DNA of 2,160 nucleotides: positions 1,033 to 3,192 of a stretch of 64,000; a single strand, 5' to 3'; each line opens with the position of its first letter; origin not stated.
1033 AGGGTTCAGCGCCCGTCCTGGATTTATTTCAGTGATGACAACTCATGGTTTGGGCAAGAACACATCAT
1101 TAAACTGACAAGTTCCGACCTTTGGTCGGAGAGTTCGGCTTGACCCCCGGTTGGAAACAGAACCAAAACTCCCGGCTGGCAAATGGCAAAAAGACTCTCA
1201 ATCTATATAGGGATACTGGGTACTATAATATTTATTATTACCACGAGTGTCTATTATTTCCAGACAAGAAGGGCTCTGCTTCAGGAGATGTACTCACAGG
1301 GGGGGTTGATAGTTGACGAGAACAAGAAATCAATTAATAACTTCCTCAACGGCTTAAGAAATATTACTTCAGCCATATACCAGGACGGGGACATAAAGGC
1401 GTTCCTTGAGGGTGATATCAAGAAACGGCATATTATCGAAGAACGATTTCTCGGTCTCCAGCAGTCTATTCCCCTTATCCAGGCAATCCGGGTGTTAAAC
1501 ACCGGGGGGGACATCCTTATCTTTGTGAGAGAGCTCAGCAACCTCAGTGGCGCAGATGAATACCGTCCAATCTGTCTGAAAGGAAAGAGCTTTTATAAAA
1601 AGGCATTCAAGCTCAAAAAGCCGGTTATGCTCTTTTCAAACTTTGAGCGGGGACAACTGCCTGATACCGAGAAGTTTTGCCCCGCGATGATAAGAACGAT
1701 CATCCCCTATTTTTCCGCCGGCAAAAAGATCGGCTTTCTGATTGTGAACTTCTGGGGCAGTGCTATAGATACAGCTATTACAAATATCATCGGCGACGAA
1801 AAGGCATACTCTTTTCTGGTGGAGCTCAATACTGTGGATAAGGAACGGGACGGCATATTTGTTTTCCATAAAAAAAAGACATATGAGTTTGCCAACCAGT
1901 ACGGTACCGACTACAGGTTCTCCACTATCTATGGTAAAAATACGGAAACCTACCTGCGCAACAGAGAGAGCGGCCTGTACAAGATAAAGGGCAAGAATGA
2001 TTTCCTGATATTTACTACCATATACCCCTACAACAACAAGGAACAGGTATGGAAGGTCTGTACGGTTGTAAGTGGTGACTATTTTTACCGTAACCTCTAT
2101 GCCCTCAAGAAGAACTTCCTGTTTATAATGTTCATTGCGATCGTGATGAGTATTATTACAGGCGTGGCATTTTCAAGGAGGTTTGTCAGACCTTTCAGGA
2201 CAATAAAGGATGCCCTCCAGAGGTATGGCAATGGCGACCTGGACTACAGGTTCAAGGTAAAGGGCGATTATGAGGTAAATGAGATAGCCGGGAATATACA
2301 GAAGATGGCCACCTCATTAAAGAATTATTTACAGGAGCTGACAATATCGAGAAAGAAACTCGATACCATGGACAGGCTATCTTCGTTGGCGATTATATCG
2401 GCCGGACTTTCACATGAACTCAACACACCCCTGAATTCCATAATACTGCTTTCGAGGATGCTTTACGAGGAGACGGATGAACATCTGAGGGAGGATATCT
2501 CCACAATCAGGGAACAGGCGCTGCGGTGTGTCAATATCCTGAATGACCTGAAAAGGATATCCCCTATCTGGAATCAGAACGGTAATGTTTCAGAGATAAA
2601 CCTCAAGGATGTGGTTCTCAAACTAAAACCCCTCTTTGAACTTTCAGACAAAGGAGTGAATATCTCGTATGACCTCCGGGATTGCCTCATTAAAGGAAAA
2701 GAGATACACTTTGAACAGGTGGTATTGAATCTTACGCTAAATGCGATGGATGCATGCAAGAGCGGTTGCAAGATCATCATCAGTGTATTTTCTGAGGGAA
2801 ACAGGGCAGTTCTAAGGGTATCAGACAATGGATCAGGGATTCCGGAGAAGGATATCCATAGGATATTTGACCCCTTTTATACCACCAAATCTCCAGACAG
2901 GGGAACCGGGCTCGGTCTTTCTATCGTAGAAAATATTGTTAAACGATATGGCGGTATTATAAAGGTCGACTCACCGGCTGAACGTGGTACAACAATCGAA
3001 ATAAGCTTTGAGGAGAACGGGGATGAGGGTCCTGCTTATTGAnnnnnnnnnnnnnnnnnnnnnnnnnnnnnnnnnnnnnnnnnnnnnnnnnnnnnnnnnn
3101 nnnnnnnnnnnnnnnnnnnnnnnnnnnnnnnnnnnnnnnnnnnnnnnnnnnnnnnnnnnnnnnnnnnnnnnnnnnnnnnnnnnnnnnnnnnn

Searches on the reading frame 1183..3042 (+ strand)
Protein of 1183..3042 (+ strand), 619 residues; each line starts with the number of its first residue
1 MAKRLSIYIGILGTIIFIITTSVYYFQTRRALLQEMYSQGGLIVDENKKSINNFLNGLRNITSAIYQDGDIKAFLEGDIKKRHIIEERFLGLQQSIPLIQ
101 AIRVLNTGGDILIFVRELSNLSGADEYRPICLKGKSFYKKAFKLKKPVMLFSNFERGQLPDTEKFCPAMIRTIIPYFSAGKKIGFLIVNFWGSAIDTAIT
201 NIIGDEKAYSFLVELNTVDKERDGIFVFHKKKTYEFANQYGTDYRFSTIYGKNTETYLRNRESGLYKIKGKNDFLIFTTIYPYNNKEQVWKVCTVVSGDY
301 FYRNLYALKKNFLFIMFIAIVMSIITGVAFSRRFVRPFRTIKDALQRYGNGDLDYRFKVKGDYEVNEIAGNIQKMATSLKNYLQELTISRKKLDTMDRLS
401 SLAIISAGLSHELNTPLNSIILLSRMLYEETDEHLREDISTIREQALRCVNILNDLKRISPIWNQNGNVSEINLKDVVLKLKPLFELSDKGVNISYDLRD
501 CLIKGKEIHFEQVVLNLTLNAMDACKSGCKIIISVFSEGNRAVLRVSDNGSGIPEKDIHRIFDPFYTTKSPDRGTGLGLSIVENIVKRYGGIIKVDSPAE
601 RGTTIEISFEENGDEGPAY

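Call 60: find_encoding_contigs(protein=window:1183-3042:+, flank=10000, max_places=3)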
Protein window:1183-3042:+ (619 aa): 14 contigs read that carry it; 3 places shown.
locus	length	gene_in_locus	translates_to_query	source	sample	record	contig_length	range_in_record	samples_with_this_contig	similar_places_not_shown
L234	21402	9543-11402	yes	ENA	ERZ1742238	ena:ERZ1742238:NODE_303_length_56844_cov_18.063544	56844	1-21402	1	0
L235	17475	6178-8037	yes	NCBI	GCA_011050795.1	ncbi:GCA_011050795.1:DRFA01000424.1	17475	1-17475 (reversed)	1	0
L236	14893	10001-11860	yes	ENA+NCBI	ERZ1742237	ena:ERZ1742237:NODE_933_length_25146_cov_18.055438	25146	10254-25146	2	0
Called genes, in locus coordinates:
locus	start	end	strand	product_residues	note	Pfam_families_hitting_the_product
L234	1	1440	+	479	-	?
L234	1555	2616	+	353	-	-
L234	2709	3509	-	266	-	-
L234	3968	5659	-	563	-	PF00672:HAMP, PF00015:MCPsignal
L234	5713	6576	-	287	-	PF12849:PBP_like_2, PF13531:SBP_bac_11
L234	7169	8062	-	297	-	PF03460:NIR_SIR_ferr, PF01077:NIR_SIR, PF00037:Fer4 (faint), PF12837:Fer4_6 (faint), PF13237:Fer4_10 (weak)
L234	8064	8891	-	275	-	PF03460:NIR_SIR_ferr, PF01077:NIR_SIR, PF00037:Fer4 (weak)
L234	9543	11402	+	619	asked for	PF02743:dCache_1, PF00672:HAMP, PF00512:HisKA, PF02518:HATPase_c, PF14501:HATPase_c_5 (weak)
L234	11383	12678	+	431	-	PF00072:Response_reg, PF00158:Sigma54_activat, PF14532:Sigma54_activ_2, PF07728:AAA_5 (weak), PF25601:AAA_lid_14, PF02954:HTH_8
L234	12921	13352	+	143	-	PF02635:DsrE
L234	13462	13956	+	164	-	-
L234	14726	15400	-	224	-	PF05494:MlaC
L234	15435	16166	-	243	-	PF04333:MlaA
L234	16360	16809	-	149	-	PF02470:MlaD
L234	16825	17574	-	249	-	PF00005:ABC_tran, PF13304:AAA_21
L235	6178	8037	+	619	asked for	PF02743:dCache_1, PF00672:HAMP, PF00512:HisKA, PF02518:HATPase_c, PF14501:HATPase_c_5 (weak)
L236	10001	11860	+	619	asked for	PF02743:dCache_1, PF00672:HAMP, PF00512:HisKA, PF02518:HATPase_c, PF14501:HATPase_c_5 (weak)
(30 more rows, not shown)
